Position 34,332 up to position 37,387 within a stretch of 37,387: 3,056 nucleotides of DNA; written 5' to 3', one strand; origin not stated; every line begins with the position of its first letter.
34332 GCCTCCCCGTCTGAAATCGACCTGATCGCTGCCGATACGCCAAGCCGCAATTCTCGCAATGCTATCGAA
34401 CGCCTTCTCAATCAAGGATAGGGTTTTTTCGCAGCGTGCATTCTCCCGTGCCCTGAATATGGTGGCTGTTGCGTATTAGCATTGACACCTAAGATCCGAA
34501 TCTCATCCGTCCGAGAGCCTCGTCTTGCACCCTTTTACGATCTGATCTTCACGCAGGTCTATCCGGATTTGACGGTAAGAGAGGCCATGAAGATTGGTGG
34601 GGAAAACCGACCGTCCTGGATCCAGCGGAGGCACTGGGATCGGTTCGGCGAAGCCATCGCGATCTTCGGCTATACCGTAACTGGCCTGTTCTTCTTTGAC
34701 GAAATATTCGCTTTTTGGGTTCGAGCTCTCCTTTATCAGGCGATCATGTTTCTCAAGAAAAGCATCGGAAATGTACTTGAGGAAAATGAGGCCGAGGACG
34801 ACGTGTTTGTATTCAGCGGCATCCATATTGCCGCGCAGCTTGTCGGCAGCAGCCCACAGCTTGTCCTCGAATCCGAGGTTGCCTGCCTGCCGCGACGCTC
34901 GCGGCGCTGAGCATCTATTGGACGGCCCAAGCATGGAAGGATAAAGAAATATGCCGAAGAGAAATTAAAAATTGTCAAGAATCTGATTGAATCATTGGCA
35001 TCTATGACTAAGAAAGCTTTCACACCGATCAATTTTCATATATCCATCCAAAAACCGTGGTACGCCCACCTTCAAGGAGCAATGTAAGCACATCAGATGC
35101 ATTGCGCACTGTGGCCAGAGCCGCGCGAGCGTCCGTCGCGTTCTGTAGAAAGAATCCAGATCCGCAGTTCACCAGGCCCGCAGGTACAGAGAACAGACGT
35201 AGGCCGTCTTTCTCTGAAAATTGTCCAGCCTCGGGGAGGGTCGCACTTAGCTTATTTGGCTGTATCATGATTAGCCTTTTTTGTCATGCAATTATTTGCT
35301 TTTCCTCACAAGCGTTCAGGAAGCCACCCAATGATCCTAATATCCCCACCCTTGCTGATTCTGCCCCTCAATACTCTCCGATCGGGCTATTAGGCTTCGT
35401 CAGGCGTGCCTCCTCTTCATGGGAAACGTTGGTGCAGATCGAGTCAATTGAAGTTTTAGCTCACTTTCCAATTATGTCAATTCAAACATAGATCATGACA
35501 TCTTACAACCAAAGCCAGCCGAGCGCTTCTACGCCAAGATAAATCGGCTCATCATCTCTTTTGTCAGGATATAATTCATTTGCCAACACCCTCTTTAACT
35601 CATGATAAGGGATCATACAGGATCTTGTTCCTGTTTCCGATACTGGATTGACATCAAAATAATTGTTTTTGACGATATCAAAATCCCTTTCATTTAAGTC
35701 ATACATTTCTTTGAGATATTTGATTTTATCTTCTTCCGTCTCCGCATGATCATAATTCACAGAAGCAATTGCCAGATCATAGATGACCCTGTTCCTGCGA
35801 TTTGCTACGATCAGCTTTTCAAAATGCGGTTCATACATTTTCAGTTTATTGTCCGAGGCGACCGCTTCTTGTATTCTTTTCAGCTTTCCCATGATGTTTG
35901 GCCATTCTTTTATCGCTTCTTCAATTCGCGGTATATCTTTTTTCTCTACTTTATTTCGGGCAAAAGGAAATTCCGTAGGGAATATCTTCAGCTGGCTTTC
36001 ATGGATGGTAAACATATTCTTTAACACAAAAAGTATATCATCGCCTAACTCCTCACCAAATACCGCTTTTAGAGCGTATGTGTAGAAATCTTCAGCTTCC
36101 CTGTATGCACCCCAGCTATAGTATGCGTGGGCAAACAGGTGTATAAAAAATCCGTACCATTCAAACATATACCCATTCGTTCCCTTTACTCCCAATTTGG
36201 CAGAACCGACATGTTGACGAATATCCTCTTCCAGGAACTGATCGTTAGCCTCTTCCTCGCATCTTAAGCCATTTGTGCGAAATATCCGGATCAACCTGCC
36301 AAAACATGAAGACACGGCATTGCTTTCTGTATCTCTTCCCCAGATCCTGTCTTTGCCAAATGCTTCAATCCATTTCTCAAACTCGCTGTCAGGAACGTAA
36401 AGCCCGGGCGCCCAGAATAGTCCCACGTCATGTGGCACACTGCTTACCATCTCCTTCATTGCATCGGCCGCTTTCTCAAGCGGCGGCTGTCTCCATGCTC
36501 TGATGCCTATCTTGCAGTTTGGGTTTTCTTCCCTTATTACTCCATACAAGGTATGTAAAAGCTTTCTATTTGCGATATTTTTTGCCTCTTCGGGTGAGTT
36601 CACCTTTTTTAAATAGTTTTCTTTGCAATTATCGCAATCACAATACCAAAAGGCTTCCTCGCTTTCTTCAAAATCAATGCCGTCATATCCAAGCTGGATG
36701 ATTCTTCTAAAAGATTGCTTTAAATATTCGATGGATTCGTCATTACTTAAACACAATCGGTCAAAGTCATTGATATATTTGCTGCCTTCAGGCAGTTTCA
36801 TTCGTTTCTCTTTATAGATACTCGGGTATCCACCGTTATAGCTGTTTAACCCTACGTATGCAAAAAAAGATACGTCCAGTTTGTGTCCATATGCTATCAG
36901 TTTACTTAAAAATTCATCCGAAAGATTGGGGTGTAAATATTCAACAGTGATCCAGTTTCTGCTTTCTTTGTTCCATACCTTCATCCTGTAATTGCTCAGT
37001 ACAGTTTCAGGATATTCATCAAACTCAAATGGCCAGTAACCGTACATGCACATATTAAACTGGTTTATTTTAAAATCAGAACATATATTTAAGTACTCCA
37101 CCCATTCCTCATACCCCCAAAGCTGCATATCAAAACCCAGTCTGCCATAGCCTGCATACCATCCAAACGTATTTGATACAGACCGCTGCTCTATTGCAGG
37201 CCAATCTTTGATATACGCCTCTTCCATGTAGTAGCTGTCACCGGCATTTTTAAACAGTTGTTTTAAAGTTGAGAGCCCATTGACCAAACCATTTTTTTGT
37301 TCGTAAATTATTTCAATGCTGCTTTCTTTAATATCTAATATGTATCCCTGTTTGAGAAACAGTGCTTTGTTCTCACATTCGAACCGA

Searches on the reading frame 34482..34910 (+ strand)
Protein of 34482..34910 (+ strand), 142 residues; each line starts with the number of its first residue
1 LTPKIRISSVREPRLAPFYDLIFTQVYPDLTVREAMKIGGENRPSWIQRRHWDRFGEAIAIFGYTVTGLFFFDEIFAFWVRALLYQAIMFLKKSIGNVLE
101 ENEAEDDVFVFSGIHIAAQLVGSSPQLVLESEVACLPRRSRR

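Call 9: search_protein_families(library=pfam, proteins=[window:34482-34910:+])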
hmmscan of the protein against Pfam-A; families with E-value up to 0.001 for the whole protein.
window:34482-34910:+ (142 aa): 1 family
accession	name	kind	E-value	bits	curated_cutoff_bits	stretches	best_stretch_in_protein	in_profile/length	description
PF07804.18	HipA_C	-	0.00044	20.4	30.5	1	13-51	151-189/213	HipA-like C-terminal domain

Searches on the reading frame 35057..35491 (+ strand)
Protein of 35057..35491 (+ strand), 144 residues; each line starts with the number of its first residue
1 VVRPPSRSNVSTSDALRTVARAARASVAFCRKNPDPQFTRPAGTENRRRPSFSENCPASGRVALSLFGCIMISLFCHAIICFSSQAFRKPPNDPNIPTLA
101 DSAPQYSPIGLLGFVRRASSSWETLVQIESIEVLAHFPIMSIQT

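Call 9: search_protein_families(library=pfam, proteins=[window:35057-35491:+])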
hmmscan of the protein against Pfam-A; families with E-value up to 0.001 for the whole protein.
window:35057-35491:+ (144 aa): 0 families

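Call 51: search_protein_families(library=pfam, proteins=[window:35057-35491:+], max_evalue=5)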
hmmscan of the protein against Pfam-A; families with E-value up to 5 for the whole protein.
window:35057-35491:+ (144 aa): 1 family
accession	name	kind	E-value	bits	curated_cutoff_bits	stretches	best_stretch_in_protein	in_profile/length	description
PF06474.18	LPAM_MltD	-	2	9.1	24.8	1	4-30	2-25/34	MltD lipid attachment motif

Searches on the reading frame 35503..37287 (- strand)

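Call 8: search_protein_families(library=pfam, proteins=[window:35503-37287:-])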
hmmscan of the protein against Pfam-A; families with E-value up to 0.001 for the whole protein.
window:35503-37287:- (594 aa): 0 families

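Call 51: search_protein_families(library=pfam, proteins=[window:35503-37287:-], max_evalue=5)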
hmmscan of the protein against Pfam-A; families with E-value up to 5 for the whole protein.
window:35503-37287:- (594 aa): 3 families
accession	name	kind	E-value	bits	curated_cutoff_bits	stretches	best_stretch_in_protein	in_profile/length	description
PF24885.1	TPR_NPHP3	-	0.029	14.2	100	1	383-425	145-186/239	Nephrocystin-3 TPR domain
PF25228.1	Lips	-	0.066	11.8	27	1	445-534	248-338/892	Lips protein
PF00515.34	TPR_1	-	0.15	12.4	27.8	1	386-407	8-29/34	Tetratricopeptide repeat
